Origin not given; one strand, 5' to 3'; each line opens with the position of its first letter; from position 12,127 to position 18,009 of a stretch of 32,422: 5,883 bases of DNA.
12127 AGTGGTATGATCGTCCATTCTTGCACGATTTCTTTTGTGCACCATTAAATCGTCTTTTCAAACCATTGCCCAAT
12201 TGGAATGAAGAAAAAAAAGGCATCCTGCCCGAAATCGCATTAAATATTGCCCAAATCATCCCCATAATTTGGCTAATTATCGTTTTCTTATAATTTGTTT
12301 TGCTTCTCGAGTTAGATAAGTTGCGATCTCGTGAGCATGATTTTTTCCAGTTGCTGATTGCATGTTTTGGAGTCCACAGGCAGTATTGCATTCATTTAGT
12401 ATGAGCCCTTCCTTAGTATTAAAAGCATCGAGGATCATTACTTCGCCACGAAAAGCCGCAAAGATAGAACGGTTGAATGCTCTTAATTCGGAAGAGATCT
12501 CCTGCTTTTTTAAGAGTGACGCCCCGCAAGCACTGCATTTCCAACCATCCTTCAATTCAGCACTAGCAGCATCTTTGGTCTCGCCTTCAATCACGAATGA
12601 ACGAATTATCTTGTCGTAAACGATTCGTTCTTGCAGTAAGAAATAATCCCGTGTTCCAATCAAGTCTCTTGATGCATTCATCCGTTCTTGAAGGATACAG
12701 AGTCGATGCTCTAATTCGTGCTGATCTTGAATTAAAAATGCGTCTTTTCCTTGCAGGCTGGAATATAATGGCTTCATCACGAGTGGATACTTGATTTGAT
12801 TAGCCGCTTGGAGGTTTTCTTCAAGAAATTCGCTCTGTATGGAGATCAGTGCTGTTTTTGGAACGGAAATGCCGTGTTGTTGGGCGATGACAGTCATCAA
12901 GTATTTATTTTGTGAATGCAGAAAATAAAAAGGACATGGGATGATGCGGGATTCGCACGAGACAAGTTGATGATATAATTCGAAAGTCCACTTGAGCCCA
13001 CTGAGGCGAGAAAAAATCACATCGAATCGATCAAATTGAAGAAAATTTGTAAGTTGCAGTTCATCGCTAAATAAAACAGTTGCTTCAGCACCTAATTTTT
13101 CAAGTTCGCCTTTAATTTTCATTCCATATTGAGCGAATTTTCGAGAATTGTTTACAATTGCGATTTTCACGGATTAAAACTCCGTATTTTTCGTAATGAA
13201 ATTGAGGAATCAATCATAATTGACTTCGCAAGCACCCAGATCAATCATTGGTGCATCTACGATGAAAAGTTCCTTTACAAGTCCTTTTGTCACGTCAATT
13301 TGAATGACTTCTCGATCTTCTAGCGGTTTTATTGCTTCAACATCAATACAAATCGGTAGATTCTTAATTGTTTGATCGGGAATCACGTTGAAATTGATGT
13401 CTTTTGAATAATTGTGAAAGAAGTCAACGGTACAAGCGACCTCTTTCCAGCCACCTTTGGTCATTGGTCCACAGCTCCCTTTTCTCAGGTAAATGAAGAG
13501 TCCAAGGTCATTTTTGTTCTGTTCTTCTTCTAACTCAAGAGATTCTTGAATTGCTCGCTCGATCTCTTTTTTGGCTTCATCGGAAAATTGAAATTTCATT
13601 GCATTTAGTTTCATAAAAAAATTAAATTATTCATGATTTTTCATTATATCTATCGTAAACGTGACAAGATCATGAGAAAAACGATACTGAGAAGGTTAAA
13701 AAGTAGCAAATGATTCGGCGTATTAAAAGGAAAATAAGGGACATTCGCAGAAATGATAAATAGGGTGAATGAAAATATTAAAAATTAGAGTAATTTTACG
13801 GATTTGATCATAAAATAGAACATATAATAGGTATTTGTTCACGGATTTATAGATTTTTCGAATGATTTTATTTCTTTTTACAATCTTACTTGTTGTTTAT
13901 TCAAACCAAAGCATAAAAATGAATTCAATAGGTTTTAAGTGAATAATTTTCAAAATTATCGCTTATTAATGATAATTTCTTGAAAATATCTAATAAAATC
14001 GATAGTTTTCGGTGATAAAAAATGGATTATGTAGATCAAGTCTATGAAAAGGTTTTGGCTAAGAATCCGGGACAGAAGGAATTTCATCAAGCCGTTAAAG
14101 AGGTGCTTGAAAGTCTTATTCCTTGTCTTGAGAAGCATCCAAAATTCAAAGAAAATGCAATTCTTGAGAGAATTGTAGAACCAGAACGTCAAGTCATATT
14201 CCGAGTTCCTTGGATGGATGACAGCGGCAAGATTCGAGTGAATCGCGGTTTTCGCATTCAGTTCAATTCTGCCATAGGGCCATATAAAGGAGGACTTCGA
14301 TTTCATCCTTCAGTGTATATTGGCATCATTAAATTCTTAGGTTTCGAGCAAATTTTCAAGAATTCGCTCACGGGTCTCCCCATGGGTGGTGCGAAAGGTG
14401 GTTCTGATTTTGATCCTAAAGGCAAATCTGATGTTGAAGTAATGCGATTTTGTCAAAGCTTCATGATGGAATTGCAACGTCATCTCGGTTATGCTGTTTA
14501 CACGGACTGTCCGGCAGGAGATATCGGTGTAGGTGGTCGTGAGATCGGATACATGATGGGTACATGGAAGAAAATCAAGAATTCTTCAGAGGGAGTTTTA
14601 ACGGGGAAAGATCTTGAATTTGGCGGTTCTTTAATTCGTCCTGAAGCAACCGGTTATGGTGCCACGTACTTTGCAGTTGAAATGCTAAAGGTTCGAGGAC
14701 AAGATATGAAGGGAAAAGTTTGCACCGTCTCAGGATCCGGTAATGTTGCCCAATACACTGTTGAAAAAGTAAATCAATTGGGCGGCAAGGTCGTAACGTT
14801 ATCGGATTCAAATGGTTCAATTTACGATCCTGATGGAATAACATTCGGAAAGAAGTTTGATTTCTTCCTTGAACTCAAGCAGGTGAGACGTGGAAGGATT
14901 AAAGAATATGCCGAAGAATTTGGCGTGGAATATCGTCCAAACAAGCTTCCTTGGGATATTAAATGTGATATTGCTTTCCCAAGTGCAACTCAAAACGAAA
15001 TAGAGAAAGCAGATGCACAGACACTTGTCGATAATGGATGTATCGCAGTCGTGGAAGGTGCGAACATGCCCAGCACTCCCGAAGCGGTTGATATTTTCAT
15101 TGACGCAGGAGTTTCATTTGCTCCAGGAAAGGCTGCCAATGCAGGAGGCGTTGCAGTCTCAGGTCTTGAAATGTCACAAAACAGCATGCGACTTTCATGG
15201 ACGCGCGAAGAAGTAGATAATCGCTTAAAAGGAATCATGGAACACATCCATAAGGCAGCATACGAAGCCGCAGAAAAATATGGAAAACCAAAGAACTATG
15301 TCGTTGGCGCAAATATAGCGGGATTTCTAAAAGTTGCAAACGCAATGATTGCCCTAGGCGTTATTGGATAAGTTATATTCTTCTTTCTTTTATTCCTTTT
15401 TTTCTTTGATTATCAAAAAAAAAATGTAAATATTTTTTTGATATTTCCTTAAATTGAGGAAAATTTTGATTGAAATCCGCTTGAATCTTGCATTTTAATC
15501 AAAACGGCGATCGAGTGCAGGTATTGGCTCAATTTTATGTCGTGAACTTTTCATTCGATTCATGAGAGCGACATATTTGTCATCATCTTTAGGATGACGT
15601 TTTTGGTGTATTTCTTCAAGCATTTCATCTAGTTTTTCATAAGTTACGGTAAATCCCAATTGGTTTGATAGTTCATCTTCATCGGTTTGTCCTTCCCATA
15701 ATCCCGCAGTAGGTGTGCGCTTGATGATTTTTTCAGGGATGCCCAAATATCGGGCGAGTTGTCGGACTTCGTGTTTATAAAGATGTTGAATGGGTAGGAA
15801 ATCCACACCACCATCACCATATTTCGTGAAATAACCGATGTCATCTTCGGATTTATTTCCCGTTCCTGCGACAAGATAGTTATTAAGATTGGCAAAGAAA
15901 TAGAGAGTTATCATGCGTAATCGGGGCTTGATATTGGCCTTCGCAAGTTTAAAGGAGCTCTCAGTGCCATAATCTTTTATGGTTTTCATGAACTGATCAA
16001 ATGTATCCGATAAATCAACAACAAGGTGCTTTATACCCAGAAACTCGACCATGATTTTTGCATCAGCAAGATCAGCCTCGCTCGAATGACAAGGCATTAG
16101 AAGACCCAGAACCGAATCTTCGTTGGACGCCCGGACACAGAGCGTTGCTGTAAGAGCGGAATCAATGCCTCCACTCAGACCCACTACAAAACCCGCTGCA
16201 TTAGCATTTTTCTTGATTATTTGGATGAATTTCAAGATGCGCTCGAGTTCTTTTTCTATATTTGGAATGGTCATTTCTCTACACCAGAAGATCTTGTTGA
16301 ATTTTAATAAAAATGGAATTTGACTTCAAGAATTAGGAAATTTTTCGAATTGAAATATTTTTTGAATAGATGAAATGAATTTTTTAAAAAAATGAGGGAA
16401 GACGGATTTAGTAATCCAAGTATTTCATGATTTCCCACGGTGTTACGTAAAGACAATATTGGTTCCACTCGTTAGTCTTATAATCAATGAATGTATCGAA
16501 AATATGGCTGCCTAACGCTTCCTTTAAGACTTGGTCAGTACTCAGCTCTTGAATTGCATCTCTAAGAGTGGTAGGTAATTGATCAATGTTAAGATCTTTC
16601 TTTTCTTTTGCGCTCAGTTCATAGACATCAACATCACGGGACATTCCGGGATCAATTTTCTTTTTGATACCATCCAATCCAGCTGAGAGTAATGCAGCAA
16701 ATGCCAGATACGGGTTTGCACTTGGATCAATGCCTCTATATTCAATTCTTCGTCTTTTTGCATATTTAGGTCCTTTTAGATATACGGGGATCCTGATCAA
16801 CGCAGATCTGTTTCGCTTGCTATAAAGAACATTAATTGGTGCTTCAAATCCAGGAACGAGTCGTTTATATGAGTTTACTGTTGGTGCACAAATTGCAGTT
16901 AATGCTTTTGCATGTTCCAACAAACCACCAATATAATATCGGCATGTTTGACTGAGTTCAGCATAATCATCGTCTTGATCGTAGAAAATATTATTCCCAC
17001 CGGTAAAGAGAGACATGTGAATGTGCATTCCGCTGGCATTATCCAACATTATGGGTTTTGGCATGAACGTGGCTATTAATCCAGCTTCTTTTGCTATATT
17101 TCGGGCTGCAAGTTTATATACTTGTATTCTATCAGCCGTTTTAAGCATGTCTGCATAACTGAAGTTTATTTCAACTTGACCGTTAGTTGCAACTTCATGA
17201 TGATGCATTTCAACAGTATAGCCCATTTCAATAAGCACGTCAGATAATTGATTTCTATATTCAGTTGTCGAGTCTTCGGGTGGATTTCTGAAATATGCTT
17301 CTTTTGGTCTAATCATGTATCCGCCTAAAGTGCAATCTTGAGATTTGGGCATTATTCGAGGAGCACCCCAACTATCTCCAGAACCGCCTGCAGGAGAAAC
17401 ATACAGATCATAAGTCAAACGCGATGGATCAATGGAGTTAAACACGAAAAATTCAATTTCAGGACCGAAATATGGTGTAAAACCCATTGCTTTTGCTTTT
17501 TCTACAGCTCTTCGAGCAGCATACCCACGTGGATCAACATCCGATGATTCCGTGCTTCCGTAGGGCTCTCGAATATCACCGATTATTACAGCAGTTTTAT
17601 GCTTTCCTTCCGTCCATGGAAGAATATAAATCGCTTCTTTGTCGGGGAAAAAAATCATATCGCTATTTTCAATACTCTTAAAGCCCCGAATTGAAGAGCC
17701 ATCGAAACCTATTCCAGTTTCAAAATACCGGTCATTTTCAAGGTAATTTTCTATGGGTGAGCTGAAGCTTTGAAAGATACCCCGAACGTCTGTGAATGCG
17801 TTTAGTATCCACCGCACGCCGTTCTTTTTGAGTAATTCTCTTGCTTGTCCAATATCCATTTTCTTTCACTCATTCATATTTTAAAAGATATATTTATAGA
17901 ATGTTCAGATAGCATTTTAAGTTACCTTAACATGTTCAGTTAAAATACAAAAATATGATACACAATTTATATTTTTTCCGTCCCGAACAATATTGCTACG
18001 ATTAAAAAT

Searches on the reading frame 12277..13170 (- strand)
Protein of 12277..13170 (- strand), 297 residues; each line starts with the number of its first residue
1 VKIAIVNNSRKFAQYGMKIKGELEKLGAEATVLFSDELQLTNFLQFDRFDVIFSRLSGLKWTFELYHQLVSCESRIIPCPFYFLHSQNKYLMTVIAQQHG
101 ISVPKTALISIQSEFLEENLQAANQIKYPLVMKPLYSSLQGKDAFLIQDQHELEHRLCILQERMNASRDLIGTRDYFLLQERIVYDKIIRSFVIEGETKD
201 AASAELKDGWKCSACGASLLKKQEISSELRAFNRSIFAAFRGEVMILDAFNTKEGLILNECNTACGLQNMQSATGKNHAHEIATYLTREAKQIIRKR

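Call 8: search_protein_families(library=pfam, proteins=[window:12277-13170:-], max_evalue=0.001)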
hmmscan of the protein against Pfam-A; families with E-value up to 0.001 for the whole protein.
window:12277-13170:- (297 aa): 3 families
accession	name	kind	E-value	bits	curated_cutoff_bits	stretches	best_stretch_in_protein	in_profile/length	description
PF08443.16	RimK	-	1.1e-11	45.2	21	1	87-286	2-188/188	RimK-like ATP-grasp domain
PF14397.11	ATPgrasp_ST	-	7.1e-06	25.9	31.4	1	87-196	20-133/278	Sugar-transfer associated ATP-grasp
PF02222.28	ATP-grasp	-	0.00042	20.4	27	1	96-194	3-87/179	ATP-grasp domain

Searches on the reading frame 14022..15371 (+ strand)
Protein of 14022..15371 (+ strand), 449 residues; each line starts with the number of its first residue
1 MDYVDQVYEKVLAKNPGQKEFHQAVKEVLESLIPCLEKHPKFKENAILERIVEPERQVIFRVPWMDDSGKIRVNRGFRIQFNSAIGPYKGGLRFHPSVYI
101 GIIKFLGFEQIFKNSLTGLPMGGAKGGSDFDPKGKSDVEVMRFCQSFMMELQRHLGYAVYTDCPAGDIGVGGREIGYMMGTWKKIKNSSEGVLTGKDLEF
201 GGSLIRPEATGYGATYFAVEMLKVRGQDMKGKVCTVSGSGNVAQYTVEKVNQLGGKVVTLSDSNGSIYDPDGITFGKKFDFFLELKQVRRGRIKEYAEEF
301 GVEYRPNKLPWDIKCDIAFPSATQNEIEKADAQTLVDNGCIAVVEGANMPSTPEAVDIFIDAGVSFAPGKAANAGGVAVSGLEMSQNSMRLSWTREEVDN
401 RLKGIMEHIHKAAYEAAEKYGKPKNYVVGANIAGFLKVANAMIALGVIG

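Call 8: search_protein_families(library=pfam, proteins=[window:14022-15371:+], max_evalue=0.001)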
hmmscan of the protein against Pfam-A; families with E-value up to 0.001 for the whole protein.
window:14022-15371:+ (449 aa): 2 families
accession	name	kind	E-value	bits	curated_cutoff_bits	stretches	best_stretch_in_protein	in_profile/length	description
PF00208.27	ELFV_dehydrog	-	3.8e-91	305.5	23.4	1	201-446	1-241/241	Glutamate/Leucine/Phenylalanine/Valine dehydrogenase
PF02812.23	ELFV_dehydrog_N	-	1.1e-46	158.2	25.3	1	54-183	1-128/129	Glu/Leu/Phe/Val dehydrogenase, dimerisation domain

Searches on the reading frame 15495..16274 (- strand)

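Call 8: search_protein_families(library=pfam, proteins=[window:15495-16274:-], max_evalue=0.001)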
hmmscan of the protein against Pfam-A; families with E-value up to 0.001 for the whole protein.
window:15495-16274:- (259 aa): 2 families
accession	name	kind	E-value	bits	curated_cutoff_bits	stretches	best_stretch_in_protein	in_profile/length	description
PF02540.23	NAD_synthase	-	2.4e-71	240.1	21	1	10-249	2-240/242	NAD synthase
PF03054.22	tRNA_Me_trans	-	1.5e-07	31.8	20.6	1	30-98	4-84/202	tRNA methyl transferase HUP domain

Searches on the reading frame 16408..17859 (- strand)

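Call 8: search_protein_families(library=pfam, proteins=[window:16408-17859:-], max_evalue=0.001)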
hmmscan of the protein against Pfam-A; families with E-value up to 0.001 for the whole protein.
window:16408-17859:- (483 aa): 2 families
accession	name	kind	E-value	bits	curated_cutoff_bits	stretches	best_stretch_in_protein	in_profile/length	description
PF00120.29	Gln-synt_C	-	2e-128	428.7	24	1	108-480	2-344/344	Glutamine synthetase, catalytic domain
PF03951.24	Gln-synt_N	-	4.2e-23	81.2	33.4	1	15-99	2-82/82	Glutamine synthetase, beta-Grasp domain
